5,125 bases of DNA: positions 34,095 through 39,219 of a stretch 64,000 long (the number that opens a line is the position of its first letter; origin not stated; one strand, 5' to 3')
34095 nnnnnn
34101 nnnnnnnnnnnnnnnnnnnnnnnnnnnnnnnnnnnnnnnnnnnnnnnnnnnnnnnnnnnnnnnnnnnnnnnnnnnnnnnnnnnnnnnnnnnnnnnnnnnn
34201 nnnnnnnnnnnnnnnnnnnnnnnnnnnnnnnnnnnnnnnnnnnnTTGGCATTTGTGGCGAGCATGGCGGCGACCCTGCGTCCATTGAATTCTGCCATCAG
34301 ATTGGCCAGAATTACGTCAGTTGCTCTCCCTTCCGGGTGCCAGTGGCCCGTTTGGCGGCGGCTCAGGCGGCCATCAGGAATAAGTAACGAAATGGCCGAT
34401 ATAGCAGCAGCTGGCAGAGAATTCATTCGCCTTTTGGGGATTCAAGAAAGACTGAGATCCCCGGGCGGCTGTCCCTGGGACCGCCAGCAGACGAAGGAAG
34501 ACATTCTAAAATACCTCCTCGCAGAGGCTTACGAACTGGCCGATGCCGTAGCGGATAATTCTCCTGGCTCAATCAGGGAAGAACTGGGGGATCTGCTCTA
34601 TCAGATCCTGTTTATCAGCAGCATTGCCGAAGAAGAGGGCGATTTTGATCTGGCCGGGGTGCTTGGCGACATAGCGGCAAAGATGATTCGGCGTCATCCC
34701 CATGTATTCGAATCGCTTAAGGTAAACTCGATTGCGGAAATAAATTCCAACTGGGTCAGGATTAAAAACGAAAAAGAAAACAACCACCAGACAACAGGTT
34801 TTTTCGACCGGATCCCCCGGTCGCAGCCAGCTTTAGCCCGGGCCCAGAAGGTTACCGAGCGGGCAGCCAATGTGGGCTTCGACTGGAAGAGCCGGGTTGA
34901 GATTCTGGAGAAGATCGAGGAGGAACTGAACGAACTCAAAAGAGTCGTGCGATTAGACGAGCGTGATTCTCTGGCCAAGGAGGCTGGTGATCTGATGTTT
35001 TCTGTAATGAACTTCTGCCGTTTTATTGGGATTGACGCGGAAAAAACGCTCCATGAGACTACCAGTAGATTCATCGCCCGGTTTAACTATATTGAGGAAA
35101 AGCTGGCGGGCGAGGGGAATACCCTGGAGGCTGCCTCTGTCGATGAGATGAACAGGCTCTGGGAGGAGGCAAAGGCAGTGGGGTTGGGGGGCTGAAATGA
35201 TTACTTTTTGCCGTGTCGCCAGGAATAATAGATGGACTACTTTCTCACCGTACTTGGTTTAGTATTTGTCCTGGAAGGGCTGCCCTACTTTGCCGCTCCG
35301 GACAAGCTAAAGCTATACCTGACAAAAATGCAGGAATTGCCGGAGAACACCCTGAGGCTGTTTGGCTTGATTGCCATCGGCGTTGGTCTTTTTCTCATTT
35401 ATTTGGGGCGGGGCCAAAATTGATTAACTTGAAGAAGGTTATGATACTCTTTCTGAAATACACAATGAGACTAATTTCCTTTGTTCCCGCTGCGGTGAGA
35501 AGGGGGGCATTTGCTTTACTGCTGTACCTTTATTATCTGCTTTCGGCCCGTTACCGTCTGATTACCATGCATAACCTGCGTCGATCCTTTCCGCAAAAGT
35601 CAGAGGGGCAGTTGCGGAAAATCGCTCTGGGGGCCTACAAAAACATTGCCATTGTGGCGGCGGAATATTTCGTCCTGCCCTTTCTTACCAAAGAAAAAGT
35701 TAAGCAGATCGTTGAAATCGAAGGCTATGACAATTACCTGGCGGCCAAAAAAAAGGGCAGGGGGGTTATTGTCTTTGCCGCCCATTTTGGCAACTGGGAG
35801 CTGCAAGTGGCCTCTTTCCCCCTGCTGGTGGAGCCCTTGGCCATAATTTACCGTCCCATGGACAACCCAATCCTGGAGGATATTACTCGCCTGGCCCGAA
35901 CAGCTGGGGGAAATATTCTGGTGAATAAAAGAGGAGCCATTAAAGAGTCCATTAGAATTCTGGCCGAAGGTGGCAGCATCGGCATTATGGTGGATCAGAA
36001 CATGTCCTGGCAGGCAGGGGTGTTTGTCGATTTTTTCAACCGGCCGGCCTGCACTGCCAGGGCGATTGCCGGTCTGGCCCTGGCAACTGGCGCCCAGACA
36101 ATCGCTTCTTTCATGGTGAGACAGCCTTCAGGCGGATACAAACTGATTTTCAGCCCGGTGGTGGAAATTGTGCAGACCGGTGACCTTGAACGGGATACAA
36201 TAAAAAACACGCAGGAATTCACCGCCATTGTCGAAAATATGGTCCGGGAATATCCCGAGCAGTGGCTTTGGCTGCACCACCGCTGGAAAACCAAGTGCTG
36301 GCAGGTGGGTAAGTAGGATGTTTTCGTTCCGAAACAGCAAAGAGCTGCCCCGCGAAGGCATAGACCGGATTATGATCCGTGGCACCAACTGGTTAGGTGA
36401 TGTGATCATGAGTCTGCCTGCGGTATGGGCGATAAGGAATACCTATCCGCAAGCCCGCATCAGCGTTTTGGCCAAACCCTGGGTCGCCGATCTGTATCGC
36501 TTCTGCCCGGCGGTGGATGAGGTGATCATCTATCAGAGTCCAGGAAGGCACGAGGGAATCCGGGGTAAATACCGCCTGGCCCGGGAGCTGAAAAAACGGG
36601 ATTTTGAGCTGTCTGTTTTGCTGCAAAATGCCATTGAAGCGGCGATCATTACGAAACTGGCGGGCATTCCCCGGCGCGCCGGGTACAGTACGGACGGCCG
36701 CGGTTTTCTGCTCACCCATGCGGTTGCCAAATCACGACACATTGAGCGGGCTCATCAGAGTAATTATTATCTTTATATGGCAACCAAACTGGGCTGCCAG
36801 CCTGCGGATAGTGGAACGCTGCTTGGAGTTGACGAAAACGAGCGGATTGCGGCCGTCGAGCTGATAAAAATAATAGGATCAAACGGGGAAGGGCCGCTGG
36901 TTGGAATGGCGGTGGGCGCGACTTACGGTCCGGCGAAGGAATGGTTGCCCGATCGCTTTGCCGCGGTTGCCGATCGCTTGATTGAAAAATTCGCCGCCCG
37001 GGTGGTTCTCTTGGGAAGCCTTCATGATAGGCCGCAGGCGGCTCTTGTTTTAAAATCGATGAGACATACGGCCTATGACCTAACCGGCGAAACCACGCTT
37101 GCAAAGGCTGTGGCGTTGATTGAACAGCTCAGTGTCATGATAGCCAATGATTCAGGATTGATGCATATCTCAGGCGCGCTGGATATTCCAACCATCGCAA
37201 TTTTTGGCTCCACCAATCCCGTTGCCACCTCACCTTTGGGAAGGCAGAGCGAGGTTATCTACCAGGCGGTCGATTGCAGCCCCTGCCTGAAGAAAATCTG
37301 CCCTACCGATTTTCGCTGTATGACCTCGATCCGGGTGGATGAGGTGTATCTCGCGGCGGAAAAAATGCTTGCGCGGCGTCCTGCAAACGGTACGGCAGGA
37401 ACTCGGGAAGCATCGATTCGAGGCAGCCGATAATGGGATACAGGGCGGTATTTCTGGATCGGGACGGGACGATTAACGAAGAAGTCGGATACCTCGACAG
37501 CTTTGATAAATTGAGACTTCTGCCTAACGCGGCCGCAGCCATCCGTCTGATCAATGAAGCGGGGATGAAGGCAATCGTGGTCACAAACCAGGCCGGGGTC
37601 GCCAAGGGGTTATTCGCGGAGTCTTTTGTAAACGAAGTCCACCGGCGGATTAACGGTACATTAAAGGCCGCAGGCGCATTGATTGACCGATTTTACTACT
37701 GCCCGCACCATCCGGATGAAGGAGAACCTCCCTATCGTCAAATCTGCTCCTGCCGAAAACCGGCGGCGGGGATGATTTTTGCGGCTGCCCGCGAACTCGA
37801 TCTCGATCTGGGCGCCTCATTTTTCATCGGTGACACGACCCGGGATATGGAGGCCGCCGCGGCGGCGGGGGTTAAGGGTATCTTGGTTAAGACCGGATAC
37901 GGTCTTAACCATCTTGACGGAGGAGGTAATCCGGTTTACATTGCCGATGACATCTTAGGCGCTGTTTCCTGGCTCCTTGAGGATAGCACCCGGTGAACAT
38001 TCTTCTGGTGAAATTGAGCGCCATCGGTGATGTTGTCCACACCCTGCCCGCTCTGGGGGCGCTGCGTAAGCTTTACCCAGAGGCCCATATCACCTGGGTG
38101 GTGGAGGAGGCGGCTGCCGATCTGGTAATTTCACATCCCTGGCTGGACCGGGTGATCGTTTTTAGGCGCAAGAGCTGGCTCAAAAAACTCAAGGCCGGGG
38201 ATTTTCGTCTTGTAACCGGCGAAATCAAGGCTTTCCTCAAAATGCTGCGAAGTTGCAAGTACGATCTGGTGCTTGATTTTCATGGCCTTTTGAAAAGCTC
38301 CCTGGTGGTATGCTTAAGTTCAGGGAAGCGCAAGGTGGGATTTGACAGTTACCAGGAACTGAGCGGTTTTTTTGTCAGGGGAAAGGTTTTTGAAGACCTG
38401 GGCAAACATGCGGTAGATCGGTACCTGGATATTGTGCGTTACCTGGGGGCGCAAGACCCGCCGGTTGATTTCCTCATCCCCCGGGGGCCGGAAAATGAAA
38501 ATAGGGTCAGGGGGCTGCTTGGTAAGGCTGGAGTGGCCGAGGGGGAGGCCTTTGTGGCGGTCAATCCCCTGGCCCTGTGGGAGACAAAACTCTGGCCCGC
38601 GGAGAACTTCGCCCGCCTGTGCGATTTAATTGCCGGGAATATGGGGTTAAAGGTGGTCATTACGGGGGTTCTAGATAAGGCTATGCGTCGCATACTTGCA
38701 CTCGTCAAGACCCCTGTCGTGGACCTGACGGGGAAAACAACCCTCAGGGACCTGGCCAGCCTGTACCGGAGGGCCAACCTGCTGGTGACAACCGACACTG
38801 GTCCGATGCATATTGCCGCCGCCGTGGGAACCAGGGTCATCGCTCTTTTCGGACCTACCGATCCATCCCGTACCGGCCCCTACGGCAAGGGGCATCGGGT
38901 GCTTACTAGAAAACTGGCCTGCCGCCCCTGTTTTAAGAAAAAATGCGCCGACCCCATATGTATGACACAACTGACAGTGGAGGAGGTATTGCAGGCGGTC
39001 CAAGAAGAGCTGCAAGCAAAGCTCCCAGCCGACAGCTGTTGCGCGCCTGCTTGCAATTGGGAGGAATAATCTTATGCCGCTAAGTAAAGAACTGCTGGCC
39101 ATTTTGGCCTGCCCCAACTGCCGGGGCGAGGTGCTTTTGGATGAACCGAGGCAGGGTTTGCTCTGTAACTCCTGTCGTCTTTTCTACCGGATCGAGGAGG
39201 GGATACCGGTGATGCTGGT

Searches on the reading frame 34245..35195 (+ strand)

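Call 18: search_protein_families(library=ncbifam, proteins=[window:34245-35195:+], max_evalue=1e-10)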
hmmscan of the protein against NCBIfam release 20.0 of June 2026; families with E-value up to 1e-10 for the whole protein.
window:34245-35195:+ (316 aa): 9 families
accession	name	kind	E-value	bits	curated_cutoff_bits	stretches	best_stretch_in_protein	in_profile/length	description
NF052436.1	YabN_Meth_PPase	exception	8.6e-87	292.1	525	1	56-310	227-485/486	bifunctional methyltransferase/pyrophosphohydrolase YabN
NF007113.1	PRK09562.1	equivalog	1.7e-85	286.7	208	1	61-311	3-250/251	nucleoside triphosphate pyrophosphohydrolase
TIGR00444.1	mazG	subfamily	5.7e-78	262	148.3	1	68-310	3-248/248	MazG family protein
NF008986.0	PRK12333.1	equivalog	2.2e-46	158.4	292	1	62-277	3-196/204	nucleoside triphosphate pyrophosphohydrolase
NF008989.0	PRK12334.2-1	equivalog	1.3e-40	139.5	494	1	61-213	116-268/328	nucleoside triphosphate pyrophosphohydrolase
NF008991.0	PRK12334.2-3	equivalog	1.4e-39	136.8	696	1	60-212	136-287/454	nucleoside triphosphate pyrophosphohydrolase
NF008988.0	PRK12334.1-4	equivalog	5.2e-36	124.2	501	1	57-213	130-283/335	nucleoside triphosphate pyrophosphohydrolase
NF008990.0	PRK12334.2-2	equivalog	5.3e-33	115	884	1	61-212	145-295/436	nucleoside triphosphate pyrophosphohydrolase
NF008987.0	PRK12334.1-1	equivalog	7.5e-28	97.6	375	1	55-212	82-236/326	nucleoside triphosphate pyrophosphohydrolase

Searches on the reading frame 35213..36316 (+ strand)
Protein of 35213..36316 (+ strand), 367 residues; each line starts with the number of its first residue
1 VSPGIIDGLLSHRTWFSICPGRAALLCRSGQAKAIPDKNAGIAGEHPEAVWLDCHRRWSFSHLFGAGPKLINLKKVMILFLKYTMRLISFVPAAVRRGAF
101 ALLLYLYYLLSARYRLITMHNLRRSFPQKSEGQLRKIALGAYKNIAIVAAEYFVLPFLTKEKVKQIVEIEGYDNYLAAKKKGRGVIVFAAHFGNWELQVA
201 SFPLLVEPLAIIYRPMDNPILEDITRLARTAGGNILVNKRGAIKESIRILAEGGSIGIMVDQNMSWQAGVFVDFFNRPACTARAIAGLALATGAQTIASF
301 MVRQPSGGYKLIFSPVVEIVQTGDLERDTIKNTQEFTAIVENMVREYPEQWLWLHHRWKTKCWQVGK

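Call 18: search_protein_families(library=ncbifam, proteins=[window:35213-36316:+], max_evalue=1e-10)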
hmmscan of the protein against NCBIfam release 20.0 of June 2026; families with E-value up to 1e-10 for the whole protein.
window:35213-36316:+ (367 aa): 17 families
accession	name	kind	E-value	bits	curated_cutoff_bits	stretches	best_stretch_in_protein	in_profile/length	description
NF006270.0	PRK08419.1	equivalog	3.1e-54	184.3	248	1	77-361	5-291/298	lipid A biosynthesis lauroyl acyltransferase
NF005120.0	PRK06553.1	equivalog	2.4e-50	171.6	273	1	115-359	60-307/308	lipid A biosynthesis lauroyl acyltransferase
TIGR02207.1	lipid_A_htrB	subfamily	1.8e-40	139.2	297.8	1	86-361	23-294/303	LpxL/LpxP family Kdo(2)-lipid IV(A) lauroyl/palmitoleoyl acyltransferase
NF005340.0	PRK06860.1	subfamily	2.8e-33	115.4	398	1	108-361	51-300/309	lipid A biosynthesis lauroyl acyltransferase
NF006487.0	PRK08905.1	equivalog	2e-32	112.4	281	1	81-360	3-275/290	lysophospholipid acyltransferase family protein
NF005399.0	PRK06946.1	subfamily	5.2e-30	104.7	343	1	80-361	9-286/294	lipid A biosynthesis lauroyl acyltransferase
NF006438.0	PRK08734.1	equivalog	2e-29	102.6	363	1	79-360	8-287/305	lauroyl acyltransferase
NF005150.0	PRK06628.1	equivalog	9.4e-29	100.7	350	1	134-359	67-289/290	lipid A biosynthesis lauroyl acyltransferase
NF006437.0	PRK08733.1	equivalog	1.7e-28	99.6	540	1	78-361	21-297/306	LpxL/LpxP family Kdo(2)-lipid IV(A) lauroyl/palmitoleoyl acyltransferase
NF004191.0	PRK05646.1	equivalog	1.8e-28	99.6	491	1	92-361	32-298/310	lipid A biosynthesis lauroyl acyltransferase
NF006432.0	PRK08706.1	equivalog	1.9e-28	99.5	384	1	78-361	4-281/289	lipid A biosynthesis lauroyl acyltransferase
NF005952.0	PRK08025.1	equivalog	2.5e-26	92.5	517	1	113-362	54-298/306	kdo(2)-lipid IV(A) palmitoleoyltransferase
NF004190.0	PRK05645.1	equivalog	6.5e-26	91.1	377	1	84-361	12-287/295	lysophospholipid acyltransferase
NF006507.0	PRK08943.1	subfamily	8.8e-23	80.9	337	1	84-361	33-307/322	lipid A biosynthesis (KDO)2-(lauroyl)-lipid IVA acyltransferase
NF004569.0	PRK05906.1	equivalog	6.4e-22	78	439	1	145-363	106-317/454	lipid A biosynthesis lauroyl acyltransferase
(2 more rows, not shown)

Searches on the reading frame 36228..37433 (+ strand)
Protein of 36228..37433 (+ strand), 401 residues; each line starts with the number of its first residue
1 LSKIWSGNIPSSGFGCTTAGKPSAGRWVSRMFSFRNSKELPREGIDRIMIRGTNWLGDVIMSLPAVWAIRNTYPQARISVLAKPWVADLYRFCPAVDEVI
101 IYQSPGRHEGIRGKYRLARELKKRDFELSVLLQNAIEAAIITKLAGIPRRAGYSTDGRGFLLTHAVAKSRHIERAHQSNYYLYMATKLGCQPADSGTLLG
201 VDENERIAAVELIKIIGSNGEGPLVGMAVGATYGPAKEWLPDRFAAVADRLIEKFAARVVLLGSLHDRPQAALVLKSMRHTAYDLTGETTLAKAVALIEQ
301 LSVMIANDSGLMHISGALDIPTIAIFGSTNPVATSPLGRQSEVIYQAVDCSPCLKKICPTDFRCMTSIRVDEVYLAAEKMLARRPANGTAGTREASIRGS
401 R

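Call 18: search_protein_families(library=ncbifam, proteins=[window:36228-37433:+], max_evalue=1e-10)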
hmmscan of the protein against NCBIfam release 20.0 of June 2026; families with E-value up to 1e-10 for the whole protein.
window:36228-37433:+ (401 aa): 5 families
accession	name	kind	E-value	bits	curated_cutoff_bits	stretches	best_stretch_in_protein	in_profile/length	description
TIGR02195.1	heptsyl_trn_II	equivalog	1.8e-62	211.4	134.6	1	47-381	1-338/339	lipopolysaccharide heptosyltransferase II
NF008162.0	PRK10916.1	equivalog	4.7e-43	147.7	569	1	47-344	2-305/348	ADP-heptose--LPS heptosyltransferase RfaF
TIGR02193.1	heptsyl_trn_I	equivalog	1.6e-24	86.7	185.3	1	48-345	2-300/320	lipopolysaccharide heptosyltransferase I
TIGR02201.1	heptsyl_trn_III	equivalog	3.4e-21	75.7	170.2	1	47-382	1-344/344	putative lipopolysaccharide heptosyltransferase III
NF007742.0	PRK10422.1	equivalog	8.3e-16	57.7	467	1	45-382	5-344/352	lipopolysaccharide core heptosyltransferase RfaQ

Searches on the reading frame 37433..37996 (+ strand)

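Call 18: search_protein_families(library=ncbifam, proteins=[window:37433-37996:+], max_evalue=1e-10)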
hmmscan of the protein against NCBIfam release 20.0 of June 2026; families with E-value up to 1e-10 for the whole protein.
window:37433-37996:+ (187 aa): 8 families
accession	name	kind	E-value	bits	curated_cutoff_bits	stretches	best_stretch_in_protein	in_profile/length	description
NF006506.0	PRK08942.1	equivalog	2.1e-49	167.5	178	1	4-183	4-179/182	D-glycero-beta-D-manno-heptose 1,7-bisphosphate 7-phosphatase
TIGR01656.1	Histidinol-ppas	subfamily_domain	6.2e-38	130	84.15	1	5-151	2-145/149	histidinol-phosphate phosphatase domain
TIGR00213.1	GmhB_yaeD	subfamily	9.8e-38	129.6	149.6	1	4-155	2-153/176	D-glycero-beta-D-manno-heptose 1,7-bisphosphate 7-phosphatase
TIGR01662.1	HAD-SF-IIIA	subfamily_domain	1.3e-30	106.4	44.6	1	4-154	1-140/141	HAD-IIIA family hydrolase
NF005264.0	PRK06769.1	equivalog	5.8e-29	101.1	217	1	4-183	5-173/175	HAD-IIIA family hydrolase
NF050049.1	HBPPhtaseGmhB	domain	5e-24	85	250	1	2-151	2-142/171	D-glycero-alpha-D-manno-heptose-1,7-bisphosphate 7-phosphatase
NF003937.0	PRK05446.1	equivalog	1.1e-21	77.3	443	1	4-153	4-149/355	bifunctional histidinol-phosphatase/imidazoleglycerol-phosphate dehydratase HisB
TIGR01261.1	hisB_Nterm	equivalog_domain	9.1e-21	74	140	1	5-153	3-147/161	histidinol-phosphatase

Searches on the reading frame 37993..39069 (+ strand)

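Call 18: search_protein_families(library=ncbifam, proteins=[window:37993-39069:+], max_evalue=1e-10)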
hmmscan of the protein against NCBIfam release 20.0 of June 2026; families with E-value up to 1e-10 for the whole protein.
window:37993-39069:+ (358 aa): 6 families
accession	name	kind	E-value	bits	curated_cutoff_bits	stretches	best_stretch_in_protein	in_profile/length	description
TIGR02193.1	heptsyl_trn_I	equivalog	1.8e-52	178.6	185.3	1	2-338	1-318/320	lipopolysaccharide heptosyltransferase I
NF008204.0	PRK10964.1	equivalog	7.3e-38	130.5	437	1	1-305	1-298/322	lipopolysaccharide heptosyltransferase RfaC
TIGR02201.1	heptsyl_trn_III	equivalog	4.7e-36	124.5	170.2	1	3-305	2-305/344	putative lipopolysaccharide heptosyltransferase III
TIGR02195.1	heptsyl_trn_II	equivalog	4e-33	114.9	134.6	1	2-338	1-336/339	lipopolysaccharide heptosyltransferase II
NF007742.0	PRK10422.1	equivalog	7.3e-31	107.2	467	1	2-298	7-300/352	lipopolysaccharide core heptosyltransferase RfaQ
NF008162.0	PRK10916.1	equivalog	4.7e-14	52.3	569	1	1-304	1-305/348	ADP-heptose--LPS heptosyltransferase RfaF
